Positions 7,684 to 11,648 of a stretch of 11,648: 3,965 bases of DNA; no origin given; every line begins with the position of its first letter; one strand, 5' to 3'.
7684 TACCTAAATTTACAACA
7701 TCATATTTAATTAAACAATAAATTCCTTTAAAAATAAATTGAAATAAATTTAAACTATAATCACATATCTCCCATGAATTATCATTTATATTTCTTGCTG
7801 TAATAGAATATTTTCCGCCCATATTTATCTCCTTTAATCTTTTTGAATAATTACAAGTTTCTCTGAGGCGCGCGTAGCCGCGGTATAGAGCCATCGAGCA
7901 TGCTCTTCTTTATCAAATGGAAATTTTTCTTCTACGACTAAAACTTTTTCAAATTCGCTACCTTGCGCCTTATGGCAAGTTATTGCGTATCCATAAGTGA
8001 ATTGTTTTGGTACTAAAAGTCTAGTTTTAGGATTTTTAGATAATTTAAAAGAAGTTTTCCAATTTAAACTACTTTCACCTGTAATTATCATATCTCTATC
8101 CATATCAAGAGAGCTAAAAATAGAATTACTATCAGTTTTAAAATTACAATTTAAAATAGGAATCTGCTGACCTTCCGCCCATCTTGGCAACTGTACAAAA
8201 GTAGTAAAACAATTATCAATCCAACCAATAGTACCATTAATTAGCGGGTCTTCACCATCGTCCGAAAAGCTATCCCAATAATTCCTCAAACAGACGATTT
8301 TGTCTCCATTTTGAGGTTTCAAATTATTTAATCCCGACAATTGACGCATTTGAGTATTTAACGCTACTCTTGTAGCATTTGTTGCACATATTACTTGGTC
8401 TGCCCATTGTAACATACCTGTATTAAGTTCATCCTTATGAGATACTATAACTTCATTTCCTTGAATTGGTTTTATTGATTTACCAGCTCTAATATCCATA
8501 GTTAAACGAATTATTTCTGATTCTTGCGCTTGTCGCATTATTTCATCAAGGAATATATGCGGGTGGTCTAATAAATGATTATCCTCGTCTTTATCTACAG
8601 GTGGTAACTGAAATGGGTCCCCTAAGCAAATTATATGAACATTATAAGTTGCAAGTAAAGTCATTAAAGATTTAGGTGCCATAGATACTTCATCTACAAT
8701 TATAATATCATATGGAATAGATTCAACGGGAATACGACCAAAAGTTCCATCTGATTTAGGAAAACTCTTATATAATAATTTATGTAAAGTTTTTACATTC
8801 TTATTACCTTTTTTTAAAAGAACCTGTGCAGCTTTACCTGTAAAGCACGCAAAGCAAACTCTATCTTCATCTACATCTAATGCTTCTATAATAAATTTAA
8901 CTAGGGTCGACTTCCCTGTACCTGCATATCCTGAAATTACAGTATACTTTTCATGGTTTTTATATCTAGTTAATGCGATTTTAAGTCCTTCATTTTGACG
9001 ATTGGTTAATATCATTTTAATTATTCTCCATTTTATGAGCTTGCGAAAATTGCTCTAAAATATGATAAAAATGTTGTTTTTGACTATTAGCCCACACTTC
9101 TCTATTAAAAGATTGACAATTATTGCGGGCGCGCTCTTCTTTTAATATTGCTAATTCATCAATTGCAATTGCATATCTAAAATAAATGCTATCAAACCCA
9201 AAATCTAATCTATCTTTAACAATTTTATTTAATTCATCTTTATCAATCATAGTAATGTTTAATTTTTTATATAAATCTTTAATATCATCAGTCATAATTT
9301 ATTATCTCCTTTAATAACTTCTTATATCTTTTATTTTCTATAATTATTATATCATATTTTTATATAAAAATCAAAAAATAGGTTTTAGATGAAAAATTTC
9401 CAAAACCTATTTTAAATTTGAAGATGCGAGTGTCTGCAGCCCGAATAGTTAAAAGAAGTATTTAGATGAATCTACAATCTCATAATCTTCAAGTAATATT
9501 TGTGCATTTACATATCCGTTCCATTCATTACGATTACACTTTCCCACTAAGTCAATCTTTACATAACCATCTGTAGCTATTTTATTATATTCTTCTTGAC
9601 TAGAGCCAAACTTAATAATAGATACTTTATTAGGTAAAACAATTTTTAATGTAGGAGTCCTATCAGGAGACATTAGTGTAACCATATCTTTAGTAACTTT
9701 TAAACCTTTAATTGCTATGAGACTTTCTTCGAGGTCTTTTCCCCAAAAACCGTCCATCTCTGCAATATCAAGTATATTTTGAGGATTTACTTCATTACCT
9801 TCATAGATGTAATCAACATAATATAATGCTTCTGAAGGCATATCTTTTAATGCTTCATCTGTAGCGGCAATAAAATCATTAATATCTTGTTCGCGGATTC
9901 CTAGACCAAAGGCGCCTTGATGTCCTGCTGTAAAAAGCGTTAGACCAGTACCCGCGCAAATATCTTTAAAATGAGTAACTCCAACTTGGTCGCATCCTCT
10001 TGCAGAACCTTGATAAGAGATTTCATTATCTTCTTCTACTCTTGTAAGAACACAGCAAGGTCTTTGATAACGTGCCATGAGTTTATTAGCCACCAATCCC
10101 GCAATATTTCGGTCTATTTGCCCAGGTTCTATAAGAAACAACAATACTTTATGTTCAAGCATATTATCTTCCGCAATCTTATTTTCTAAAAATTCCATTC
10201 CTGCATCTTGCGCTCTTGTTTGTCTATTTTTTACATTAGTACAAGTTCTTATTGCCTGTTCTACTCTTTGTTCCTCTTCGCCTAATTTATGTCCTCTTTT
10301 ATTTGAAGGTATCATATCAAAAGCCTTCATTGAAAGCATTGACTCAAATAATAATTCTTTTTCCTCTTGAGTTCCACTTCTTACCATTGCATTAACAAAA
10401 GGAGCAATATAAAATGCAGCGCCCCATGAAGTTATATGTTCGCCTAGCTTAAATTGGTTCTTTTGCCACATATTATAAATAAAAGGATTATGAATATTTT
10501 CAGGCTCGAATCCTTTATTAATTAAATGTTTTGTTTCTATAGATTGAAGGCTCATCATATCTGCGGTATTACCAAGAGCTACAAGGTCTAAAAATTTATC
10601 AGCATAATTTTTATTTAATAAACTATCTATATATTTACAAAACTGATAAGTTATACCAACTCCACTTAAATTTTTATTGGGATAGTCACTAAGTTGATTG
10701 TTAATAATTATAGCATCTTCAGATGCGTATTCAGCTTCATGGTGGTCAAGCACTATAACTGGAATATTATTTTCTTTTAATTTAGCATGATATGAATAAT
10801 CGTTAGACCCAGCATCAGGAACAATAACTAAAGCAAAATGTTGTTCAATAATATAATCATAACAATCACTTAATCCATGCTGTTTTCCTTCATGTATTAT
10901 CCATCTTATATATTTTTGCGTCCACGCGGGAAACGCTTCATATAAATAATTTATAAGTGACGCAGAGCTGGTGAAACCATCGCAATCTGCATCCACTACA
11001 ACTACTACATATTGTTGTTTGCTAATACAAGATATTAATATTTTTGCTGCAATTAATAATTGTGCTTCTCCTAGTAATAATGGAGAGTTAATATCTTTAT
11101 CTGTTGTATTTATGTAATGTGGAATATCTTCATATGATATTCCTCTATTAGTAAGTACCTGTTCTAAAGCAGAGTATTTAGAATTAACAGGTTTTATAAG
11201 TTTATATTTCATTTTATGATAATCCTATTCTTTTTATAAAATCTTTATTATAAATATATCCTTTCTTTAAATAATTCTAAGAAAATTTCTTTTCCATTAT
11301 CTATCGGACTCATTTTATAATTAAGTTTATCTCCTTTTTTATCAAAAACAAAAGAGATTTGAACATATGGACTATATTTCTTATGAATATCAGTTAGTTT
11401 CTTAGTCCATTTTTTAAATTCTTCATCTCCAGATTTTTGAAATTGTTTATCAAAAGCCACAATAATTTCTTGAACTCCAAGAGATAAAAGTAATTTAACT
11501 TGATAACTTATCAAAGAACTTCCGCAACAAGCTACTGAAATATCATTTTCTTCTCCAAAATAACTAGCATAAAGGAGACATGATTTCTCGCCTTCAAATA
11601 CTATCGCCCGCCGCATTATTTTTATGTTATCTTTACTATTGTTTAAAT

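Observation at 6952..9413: Two near-identical hairpin-plus-promoter cassettes divide the replisome cluster into transcription units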

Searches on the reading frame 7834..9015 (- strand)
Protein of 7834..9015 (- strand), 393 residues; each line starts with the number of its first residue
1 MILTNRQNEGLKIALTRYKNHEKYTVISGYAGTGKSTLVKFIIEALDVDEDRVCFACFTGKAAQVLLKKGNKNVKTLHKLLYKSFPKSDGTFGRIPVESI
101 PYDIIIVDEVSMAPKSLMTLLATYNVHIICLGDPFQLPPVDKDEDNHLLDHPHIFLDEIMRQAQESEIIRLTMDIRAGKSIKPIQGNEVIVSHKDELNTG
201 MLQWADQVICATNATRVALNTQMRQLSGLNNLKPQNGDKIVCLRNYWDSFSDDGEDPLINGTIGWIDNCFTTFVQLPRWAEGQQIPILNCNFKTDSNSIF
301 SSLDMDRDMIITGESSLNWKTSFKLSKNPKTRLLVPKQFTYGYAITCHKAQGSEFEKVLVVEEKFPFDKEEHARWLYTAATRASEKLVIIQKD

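Call 10: search_protein_families(library=pfam, proteins=[window:7834-9015:-], max_evalue=0.01)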
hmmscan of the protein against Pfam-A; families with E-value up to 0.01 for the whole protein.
window:7834-9015:- (393 aa): 14 families
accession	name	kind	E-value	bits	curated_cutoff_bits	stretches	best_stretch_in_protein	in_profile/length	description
PF13604.12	AAA_30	-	1.7e-22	80.5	27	1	19-181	15-174/191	AAA domain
PF01443.25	Viral_helicase1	-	3.3e-18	66.8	21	2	25-155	1-115/228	Viral superfamily 1 RNA helicase core domain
PF13245.12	AAA_19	-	3.5e-18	66.5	25.1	1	20-140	9-132/134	AAA domain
PF13538.12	UvrD_C_2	-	8.6e-18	64.4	27.4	1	341-390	1-52/52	UvrD-like helicase C-terminal domain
PF13086.12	AAA_11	-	3.2e-06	27.5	27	1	99-140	210-253/257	AAA domain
PF05970.20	PIF1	-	9.3e-06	25.8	25.9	1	9-118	8-119/223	PIF1-like helicase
PF13361.12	UvrD_C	-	9.5e-06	25.7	25.6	1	345-390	290-346/350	UvrD-like helicase C-terminal domain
PF24883.2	NPHP3_N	-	2.9e-05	24.8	24.8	1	21-62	21-62/164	Nephrocystin 3, N-terminal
PF13191.12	AAA_16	-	0.00048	21.1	32.6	1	10-65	11-63/167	AAA ATPase domain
PF13173.12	AAA_14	-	0.00096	19.6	27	0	22-125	2-86/129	AAA domain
PF13401.12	AAA_22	-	0.0017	19.1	27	1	21-61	4-45/130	AAA domain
PF09848.15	SLFN-g3_helicase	-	0.0027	17.5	24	0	24-109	3-87/354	Schlafen group 3, DNA/RNA helicase domain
PF00005.33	ABC_tran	-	0.0061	17.6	25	0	21-54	10-43/137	ABC transporter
PF00580.27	UvrD-helicase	-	0.0075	16.4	23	0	21-75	12-70/271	UvrD/REP helicase N-terminal domain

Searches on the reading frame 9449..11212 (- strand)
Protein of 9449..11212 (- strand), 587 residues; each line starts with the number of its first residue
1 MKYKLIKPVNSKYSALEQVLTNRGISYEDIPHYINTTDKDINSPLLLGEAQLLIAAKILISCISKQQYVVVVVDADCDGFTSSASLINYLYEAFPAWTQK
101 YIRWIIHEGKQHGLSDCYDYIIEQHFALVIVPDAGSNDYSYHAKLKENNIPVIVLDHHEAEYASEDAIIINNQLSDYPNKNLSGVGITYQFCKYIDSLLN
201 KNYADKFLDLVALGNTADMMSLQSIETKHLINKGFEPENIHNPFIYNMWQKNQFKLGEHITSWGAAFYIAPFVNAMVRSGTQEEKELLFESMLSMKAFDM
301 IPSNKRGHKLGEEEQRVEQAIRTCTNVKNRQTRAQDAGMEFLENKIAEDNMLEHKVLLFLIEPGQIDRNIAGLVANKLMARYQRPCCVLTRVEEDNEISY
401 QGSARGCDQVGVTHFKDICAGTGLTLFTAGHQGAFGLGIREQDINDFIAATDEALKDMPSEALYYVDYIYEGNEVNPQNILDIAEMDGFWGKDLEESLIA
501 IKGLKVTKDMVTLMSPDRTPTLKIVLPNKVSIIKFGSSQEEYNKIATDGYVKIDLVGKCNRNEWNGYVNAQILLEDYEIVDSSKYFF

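Call 10: search_protein_families(library=pfam, proteins=[window:9449-11212:-], max_evalue=0.01)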
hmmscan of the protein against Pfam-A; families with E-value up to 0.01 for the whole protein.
window:9449-11212:- (587 aa): 3 families
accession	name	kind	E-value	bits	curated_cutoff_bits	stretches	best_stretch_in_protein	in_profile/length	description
PF01368.27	DHH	-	1.8e-14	54.5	28.1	1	69-214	2-124/125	DHH family, N-terminal domain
PF17768.7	RecJ_OB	-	2.1e-06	28.2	27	1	467-576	2-107/107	RecJ OB domain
PF02272.25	DHHA1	-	0.00023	22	25.9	1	364-456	11-101/102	DHHA1 domain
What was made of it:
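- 9449..11212 (-): RecJ-like DHH exonuclease (YorK-like), the last gene of the upstream unit. Pfam DHH, DHHA1 and RecJ_OB (call 10).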

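Call 23: find_encoding_contigs(protein=window:9449-11212:-, flank=10000, max_places=4)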
Protein window:9449-11212:- (587 aa): 2 contigs read that carry it; 1 place shown.
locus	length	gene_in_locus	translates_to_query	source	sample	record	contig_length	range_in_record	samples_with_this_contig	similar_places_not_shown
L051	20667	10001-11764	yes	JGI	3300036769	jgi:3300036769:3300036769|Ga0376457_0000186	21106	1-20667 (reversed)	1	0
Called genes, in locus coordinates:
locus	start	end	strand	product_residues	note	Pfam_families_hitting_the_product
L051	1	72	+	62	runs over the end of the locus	-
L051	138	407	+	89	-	-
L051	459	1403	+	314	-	PF01541:GIY-YIG (weak)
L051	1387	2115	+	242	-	-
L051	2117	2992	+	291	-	-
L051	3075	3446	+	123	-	PF23438:DUF7123 (weak)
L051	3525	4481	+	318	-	PF27337:YorF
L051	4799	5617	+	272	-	PF14528:LAGLIDADG_3 (weak)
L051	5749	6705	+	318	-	PF13479:AAA_24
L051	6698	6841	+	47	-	-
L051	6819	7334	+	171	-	PF26927:Phage_SPbeta_YorH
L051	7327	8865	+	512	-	PF00772:DnaB (weak), PF03796:DnaB_C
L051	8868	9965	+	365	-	-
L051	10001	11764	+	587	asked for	PF01368:DHH, PF17768:RecJ_OB (weak)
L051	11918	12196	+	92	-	-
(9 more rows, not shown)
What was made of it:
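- Tried and rejected: The source is a 21-kb JGI metagenome contig (call 23).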

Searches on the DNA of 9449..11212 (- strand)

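Call 68: search_rna_families(source=L051, start=4400, end=6000, threshold=evalue, max_evalue=0.01)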
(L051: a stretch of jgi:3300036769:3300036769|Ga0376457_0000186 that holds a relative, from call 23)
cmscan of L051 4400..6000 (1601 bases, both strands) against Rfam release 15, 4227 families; matches with E-value up to 0.01: 0.
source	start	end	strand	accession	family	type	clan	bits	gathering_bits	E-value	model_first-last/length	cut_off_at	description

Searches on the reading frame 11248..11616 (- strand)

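Call 10: search_protein_families(library=pfam, proteins=[window:11248-11616:-], max_evalue=0.01)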
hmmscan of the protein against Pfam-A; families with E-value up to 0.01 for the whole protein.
window:11248-11616:- (122 aa): 2 families
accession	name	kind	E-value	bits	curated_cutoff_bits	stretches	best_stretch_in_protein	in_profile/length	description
PF01751.28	Toprim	-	0.0019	18.8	23.1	0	4-56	2-64/96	Toprim domain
PF13155.12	Toprim_2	-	0.0042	17.9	22.1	1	5-76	1-68/88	Toprim-like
